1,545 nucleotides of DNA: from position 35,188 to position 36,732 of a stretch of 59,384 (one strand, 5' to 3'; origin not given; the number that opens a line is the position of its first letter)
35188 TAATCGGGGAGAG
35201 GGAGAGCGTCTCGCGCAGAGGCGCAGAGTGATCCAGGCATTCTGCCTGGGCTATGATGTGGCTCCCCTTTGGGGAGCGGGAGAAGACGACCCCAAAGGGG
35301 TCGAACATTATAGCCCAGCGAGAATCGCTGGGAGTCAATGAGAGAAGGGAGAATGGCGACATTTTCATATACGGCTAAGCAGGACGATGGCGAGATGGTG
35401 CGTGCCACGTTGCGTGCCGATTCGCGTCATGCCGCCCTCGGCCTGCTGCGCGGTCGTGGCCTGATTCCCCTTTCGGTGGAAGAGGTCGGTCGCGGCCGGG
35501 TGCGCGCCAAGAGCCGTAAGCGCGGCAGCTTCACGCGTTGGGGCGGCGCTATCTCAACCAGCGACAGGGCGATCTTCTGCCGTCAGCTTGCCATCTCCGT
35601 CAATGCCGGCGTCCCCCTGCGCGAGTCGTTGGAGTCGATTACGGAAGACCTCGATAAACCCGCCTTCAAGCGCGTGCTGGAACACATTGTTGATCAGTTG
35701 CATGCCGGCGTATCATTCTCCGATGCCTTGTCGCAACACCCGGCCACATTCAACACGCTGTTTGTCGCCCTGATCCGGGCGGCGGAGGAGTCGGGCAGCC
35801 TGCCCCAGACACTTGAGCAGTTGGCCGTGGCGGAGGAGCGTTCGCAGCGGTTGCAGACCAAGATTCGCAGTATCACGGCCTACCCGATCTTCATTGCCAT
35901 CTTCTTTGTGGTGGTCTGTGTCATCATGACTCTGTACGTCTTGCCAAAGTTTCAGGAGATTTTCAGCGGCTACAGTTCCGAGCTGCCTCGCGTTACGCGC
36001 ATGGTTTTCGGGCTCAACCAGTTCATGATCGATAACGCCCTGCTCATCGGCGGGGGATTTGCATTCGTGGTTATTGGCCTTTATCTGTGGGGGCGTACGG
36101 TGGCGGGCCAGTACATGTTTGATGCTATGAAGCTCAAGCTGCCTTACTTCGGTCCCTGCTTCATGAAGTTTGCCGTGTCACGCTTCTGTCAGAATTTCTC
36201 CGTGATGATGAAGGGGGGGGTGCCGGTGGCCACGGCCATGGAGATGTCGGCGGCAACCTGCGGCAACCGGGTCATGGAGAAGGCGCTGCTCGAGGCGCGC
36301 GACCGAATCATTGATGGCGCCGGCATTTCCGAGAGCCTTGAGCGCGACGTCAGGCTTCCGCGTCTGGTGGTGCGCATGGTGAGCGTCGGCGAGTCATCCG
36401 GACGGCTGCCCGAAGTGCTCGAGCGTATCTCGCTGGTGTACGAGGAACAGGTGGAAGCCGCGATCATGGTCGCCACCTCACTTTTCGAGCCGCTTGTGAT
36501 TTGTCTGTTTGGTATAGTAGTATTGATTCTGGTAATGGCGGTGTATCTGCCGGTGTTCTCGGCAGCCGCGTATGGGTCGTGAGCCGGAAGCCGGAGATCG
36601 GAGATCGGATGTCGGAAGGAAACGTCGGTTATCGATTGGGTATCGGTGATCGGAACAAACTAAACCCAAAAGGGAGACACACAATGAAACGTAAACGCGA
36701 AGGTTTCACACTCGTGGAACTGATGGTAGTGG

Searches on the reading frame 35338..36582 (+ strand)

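Call 77: search_protein_families(library=pfam, proteins=[window:35338-36582:+], max_evalue=0.00001)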
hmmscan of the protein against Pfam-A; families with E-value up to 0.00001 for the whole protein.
window:35338-36582:+ (414 aa): 1 family
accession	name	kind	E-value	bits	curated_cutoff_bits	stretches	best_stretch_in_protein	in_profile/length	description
PF00482.28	T2SSF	-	5.6e-59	198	25.2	2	80-203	1-125/125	Type II secretion system (T2SS), protein F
